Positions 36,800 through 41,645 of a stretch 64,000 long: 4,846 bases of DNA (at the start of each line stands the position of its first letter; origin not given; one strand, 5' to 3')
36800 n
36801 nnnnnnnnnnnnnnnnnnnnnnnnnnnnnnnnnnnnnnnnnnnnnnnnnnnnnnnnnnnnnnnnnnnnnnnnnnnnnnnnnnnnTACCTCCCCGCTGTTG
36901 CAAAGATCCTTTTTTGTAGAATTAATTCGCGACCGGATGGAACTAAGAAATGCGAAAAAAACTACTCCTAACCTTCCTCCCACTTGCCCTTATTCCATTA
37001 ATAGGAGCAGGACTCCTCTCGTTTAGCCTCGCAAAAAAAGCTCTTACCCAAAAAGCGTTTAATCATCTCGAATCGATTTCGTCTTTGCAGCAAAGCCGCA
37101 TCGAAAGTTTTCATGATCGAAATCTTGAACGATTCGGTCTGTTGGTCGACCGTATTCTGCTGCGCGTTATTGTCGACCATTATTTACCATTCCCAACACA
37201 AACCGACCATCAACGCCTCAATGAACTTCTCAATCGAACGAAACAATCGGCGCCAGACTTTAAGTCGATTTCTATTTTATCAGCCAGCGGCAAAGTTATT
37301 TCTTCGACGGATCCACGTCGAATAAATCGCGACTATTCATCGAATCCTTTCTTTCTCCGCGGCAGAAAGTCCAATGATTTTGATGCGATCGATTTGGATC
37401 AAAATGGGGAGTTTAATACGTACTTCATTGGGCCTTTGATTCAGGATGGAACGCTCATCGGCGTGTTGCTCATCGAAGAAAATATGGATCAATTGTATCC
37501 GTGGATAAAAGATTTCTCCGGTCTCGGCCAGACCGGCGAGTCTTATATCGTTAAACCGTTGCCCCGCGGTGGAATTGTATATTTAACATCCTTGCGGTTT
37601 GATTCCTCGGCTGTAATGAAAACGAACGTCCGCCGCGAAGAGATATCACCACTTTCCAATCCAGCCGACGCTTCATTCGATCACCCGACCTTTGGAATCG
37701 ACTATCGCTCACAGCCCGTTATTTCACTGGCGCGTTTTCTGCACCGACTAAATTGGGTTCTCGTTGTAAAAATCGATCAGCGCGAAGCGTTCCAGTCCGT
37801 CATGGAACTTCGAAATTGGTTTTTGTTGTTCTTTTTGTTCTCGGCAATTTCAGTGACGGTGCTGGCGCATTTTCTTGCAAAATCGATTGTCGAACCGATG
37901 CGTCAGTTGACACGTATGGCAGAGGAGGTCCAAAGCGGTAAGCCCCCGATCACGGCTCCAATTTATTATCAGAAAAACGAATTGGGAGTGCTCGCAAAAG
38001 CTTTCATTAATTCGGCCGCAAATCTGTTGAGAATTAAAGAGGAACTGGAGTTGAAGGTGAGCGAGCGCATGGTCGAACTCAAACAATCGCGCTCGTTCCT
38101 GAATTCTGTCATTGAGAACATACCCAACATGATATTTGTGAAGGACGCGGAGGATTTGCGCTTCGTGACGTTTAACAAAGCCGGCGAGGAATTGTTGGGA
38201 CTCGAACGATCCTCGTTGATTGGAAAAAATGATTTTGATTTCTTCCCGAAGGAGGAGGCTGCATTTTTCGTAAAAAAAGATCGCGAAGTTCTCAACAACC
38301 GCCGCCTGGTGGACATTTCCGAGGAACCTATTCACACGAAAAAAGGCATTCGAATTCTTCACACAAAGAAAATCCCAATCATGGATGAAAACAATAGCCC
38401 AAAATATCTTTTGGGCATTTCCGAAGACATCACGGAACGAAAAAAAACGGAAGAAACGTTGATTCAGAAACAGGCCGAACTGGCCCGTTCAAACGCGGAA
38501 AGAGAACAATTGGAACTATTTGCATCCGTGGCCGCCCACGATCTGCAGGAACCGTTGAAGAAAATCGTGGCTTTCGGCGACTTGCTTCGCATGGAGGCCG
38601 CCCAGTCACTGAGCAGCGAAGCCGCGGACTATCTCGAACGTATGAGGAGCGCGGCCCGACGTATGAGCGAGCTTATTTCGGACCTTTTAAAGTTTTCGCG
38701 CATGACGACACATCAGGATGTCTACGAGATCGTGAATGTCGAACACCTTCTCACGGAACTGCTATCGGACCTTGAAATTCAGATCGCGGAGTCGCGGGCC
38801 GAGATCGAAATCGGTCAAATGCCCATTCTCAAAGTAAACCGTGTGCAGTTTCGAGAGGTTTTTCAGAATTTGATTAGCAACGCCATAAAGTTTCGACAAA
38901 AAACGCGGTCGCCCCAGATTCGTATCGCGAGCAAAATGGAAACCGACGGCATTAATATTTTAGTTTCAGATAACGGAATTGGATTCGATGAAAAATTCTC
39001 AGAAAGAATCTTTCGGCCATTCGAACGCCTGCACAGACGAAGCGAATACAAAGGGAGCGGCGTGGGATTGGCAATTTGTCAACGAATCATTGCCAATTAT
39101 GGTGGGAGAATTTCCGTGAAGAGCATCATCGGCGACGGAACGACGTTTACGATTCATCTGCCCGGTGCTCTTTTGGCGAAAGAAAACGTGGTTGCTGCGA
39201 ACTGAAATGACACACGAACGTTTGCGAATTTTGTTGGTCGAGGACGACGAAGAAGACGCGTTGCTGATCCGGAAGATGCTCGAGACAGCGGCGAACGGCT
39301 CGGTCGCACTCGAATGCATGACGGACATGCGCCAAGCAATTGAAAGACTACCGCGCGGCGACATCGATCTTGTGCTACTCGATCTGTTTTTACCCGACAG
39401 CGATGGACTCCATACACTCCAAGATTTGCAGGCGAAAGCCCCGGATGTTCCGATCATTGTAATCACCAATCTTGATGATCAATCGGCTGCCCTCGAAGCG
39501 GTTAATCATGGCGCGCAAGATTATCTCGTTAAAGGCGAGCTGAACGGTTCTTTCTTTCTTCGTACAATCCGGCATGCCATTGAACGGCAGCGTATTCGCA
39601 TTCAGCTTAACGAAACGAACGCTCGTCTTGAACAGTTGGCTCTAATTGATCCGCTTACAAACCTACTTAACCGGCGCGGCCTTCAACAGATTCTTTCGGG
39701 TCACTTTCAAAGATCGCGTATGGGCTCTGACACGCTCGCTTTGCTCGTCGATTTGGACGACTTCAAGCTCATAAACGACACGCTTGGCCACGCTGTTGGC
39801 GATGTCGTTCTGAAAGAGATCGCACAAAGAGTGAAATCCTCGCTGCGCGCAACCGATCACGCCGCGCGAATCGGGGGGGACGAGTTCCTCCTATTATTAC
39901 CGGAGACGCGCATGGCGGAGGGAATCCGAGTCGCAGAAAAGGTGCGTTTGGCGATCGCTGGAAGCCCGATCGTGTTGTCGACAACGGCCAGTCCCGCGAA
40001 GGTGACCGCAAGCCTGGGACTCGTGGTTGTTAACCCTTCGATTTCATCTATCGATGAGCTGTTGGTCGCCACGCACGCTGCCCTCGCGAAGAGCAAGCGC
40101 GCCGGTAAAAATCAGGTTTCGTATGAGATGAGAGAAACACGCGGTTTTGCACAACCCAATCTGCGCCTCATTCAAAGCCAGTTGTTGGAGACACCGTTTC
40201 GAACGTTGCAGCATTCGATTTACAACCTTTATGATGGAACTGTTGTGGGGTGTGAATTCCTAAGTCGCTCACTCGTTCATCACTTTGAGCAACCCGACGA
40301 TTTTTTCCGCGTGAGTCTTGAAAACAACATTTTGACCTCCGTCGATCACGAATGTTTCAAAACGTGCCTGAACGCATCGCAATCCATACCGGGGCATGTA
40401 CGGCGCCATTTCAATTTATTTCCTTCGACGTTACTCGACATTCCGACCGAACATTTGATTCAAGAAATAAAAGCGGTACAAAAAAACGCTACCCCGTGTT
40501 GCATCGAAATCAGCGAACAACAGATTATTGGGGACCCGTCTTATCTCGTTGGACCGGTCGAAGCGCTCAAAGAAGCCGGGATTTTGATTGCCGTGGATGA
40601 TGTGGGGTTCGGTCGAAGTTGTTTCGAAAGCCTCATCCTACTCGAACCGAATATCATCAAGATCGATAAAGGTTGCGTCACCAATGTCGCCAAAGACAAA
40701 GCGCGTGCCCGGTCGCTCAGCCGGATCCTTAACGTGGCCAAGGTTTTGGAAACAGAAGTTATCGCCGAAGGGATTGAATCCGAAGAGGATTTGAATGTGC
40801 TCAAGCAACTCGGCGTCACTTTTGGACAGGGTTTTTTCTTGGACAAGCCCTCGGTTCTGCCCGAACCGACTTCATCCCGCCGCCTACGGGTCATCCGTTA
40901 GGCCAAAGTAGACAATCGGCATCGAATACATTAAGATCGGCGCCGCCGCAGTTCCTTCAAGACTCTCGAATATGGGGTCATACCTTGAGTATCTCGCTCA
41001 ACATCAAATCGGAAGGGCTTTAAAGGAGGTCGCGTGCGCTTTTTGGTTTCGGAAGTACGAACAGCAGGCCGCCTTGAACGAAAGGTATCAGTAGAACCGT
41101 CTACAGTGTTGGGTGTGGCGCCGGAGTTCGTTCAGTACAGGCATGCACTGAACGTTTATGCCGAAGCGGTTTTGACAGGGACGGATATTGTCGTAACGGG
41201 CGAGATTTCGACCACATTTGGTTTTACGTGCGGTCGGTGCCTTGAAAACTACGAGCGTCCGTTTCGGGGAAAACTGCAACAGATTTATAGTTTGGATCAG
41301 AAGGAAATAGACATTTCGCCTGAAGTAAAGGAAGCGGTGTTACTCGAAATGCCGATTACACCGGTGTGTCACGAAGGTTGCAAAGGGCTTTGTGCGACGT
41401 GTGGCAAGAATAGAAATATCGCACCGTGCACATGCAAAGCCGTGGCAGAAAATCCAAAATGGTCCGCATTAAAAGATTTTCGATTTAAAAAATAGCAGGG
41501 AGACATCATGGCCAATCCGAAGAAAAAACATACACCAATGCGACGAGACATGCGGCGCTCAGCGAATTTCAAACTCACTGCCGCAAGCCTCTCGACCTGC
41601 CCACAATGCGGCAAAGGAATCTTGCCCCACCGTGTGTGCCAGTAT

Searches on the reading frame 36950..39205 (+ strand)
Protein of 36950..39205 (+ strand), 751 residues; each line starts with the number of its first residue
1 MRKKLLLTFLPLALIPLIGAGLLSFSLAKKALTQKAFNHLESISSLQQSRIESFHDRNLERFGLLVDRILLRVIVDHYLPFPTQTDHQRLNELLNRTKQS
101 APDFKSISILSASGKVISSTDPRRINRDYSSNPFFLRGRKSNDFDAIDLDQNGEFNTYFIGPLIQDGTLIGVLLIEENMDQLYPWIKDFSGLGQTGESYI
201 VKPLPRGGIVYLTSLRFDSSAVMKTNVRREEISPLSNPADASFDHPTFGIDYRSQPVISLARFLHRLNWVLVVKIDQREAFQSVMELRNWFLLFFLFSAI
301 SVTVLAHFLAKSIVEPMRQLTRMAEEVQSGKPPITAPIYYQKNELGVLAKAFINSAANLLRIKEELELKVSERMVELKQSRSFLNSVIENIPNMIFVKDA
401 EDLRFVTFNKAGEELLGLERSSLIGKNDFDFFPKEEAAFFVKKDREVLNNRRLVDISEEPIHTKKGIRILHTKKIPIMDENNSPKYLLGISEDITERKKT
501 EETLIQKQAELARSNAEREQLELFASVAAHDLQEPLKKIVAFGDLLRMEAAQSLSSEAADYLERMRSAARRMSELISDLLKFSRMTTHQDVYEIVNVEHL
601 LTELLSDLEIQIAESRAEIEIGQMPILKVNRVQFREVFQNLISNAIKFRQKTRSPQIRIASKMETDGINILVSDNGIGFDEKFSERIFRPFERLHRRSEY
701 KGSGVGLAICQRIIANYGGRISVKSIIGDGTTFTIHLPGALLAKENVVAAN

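Call 4: search_protein_families(library=pfam, proteins=[window:36950-39205:+], max_evalue=0.01)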
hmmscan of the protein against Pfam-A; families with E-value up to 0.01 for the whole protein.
window:36950-39205:+ (751 aa): 10 families
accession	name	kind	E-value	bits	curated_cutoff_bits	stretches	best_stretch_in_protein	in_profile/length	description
PF02518.31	HATPase_c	-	1.1e-25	90.6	26.4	1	631-738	3-108/111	Histidine kinase-, DNA gyrase B-, and HSP90-like ATPase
PF08448.16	PAS_4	-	4.4e-16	59.5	23.1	1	389-498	2-109/110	PAS fold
PF00512.31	HisKA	-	8.3e-13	48.6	26.9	1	521-586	2-64/66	His Kinase A (phospho-acceptor) domain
PF00989.32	PAS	-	4.8e-12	46.3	22.6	1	384-494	3-113/113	PAS fold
PF02743.24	dCache_1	-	2.2e-11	44.2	45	1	38-201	9-173/240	Cache domain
PF13426.13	PAS_9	-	7.9e-10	39.4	27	1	392-496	1-103/103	PAS domain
PF13188.13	PAS_8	-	3.3e-07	30.4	21.8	1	383-433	2-51/65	PAS domain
PF00672.30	HAMP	-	5.3e-07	30.3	25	1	308-359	1-51/53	HAMP domain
PF14501.12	HATPase_c_5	-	5.2e-05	23.5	22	1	631-724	3-89/102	GHKL domain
PF14827.12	dCache_3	-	0.0021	18.1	25.7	0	86-187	47-152/239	Double sensory domain of two-component sensor kinase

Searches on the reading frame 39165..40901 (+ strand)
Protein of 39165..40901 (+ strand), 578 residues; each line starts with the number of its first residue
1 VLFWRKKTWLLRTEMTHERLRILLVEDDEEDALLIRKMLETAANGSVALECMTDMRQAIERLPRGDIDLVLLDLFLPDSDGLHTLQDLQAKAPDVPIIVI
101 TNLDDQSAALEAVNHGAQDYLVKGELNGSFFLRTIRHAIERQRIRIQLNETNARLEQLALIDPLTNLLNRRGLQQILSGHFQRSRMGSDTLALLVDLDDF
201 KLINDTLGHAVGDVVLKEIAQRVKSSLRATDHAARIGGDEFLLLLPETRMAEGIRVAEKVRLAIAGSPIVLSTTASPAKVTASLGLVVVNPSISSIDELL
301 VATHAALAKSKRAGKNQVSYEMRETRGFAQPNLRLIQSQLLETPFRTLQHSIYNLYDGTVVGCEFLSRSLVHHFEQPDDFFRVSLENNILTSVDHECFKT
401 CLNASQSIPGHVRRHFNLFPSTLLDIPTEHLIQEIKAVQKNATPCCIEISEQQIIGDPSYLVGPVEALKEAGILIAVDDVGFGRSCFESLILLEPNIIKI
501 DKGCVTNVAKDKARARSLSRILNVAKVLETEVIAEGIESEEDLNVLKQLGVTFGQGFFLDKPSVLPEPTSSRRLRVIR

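Call 11: search_protein_families(library=ncbifam, proteins=[window:39165-40901:+], max_evalue=0.001)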
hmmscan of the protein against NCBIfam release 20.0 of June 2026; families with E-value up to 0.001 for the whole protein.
window:39165-40901:+ (578 aa): 116 families (the best 25 are shown)
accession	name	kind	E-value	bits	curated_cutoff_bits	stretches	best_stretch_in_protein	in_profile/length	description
NF007135.0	PRK09581.1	equivalog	8.6e-56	189.6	474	1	14-320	150-454/457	PleD family two-component system response regulator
NF052458.1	PhdiestGepA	equivalog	2.3e-49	168.3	1200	1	153-564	419-833/840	phosphodiesterase GepA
NF045675.1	PhdiestaseDibA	equivalog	5.1e-47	160.5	980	1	149-563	193-616/623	phosphodiesterase DibA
NF047654.1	DiguCycDgcRLepto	equivalog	2e-43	148.4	500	1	21-318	4-293/295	diguanylate cyclase DgcR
TIGR00254.1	GGDEF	domain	6.9e-43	146.2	37.4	1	155-320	1-166/168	diguanylate cyclase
NF007298.0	PRK09776.1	equivalog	7.2e-42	143.4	1135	1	154-563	679-1097/1111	diguanylate cyclase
NF038266.1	diguan_SiaD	equivalog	3.7e-41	141.2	290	1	146-318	81-252/252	biofilm regulation diguanylate cyclase SiaD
NF053781.1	cdiGMPphdstlr2612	equivalog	1e-38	132.7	1600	1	152-562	833-1255/1268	Tlr1612 family c-di-GMP phosphodiesterase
NF007380.0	PRK09894.1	equivalog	1e-37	130.1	256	1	154-319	123-285/296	diguanylate cyclase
NF008467.0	PRK11359.1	equivalog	5.9e-37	127.1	857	2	135-318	352-528/800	oxygen-sensing cyclic-di-GMP phosphodiesterase DosP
NF007474.0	PRK10060.1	equivalog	1.9e-36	125.5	782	1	151-562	229-644/663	cyclic di-GMP phosphodiesterase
NF007423.1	PRK09966.1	equivalog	6.4e-34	117.5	325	1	142-306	222-385/390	diguanylate cyclase DgcN/YfiN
NF041606.1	dguan_cyc_DgcA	equivalog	6.8e-30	104.1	370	1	151-319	170-337/340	diguanylate cyclase DgcA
NF008807.1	PRK11829.1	equivalog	6.2e-27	94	733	1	145-561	228-651/670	biofilm formation regulator HmsP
NF052596.1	RR_EAL_PvrR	equivalog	1.3e-26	93.2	580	2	273-561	82-378/398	response regulator cyclic di-GMP phosphodiesterase PvrR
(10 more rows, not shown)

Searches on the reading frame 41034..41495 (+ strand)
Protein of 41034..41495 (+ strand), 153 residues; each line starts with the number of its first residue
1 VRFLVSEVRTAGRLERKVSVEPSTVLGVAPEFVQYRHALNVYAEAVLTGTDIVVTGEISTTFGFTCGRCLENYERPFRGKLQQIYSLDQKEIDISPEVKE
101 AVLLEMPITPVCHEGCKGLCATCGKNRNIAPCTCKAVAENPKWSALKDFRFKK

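Call 11: search_protein_families(library=ncbifam, proteins=[window:41034-41495:+], max_evalue=0.001)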
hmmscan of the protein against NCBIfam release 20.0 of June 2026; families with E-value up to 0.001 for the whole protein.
window:41034-41495:+ (153 aa): 0 families

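Call 42: search_protein_families(library=pfam, proteins=[window:41034-41495:+], max_evalue=0.00001)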
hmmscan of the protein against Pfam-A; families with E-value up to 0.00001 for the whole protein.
window:41034-41495:+ (153 aa): 1 family
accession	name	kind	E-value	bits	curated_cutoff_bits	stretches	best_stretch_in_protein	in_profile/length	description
PF02620.22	YceD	-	1.2e-22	80.7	33.2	1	86-149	53-118/119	Large ribosomal RNA subunit accumulation protein YceD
